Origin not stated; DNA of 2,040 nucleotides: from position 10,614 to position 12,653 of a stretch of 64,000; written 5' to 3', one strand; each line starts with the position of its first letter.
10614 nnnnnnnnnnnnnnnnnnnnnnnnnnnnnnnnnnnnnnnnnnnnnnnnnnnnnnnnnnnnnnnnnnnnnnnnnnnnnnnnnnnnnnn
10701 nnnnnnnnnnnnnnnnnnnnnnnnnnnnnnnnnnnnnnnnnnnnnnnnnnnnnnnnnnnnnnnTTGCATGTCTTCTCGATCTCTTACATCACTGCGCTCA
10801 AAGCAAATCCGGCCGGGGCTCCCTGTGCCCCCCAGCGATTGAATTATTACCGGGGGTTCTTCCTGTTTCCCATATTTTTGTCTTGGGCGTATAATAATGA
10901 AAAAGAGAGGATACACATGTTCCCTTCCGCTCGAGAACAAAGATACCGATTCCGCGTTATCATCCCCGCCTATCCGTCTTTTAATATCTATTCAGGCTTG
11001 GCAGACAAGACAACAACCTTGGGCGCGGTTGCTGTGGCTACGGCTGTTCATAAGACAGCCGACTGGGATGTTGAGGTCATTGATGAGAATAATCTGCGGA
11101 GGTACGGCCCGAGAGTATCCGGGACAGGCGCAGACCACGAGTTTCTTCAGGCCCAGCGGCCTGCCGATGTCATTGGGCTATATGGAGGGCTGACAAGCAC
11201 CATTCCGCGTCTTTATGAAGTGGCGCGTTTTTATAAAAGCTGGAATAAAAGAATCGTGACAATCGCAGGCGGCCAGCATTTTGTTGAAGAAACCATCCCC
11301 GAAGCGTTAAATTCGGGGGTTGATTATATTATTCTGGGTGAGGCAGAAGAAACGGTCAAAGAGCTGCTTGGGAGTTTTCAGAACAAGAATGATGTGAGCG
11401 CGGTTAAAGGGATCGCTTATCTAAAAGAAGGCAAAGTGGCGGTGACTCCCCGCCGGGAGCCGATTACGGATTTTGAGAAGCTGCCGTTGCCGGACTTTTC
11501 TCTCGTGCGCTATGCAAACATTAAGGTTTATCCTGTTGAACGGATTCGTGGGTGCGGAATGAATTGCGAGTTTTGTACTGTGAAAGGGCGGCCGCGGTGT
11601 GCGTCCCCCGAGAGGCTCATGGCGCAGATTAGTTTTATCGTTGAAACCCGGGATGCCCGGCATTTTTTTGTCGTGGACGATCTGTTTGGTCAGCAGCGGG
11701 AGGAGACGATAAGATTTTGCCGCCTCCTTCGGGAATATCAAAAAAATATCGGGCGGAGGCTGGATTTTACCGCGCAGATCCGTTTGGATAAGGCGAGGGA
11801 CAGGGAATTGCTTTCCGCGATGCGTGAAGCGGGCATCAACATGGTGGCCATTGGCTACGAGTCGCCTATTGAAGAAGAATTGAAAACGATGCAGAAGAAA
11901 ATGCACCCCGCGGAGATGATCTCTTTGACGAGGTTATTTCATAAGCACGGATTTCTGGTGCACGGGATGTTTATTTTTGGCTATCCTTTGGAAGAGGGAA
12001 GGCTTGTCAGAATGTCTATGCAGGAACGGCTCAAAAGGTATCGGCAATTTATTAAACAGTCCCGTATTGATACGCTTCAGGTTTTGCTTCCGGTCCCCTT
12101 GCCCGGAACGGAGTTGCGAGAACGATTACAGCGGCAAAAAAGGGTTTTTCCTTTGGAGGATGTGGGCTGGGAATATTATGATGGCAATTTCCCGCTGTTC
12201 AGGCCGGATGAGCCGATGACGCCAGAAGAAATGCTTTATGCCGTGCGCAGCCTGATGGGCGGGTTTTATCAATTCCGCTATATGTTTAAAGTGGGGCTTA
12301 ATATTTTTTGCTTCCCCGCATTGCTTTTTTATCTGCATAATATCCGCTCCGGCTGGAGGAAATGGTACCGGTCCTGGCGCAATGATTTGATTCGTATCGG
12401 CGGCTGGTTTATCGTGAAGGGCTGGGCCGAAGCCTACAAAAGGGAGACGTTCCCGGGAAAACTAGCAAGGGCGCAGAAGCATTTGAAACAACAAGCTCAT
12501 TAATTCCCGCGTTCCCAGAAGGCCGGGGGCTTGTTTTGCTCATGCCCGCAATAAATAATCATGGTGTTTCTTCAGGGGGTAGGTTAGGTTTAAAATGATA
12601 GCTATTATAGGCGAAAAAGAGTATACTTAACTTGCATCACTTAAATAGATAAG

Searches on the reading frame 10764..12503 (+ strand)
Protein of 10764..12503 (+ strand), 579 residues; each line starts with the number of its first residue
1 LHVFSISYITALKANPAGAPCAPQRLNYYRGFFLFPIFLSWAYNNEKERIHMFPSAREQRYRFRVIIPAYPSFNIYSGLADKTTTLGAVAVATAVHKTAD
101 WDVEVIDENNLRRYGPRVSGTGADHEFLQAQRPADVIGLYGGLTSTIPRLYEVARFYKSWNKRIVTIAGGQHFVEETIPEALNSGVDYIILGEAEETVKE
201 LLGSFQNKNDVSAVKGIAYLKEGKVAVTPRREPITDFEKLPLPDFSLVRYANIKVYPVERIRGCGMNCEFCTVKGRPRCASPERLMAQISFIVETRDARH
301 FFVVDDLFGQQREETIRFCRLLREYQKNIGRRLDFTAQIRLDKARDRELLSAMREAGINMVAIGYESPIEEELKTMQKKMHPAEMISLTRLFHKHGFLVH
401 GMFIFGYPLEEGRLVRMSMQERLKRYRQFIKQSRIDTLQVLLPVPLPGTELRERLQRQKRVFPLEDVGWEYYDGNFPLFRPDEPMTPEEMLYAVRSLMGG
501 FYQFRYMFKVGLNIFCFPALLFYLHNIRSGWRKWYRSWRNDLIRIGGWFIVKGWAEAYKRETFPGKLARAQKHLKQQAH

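Call 78: search_protein_families(library=pfam, proteins=[window:10764-12503:+], max_evalue=0.0001)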
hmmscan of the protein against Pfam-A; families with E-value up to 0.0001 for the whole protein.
window:10764-12503:+ (579 aa): 2 families
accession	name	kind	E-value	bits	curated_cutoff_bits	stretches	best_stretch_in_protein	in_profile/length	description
PF02310.24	B12-binding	-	1.4e-12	47.9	32.1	1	82-201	11-120/121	B12 binding domain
PF04055.27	Radical_SAM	-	1.6e-10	41.8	29.5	1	259-408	2-152/166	Radical SAM superfamily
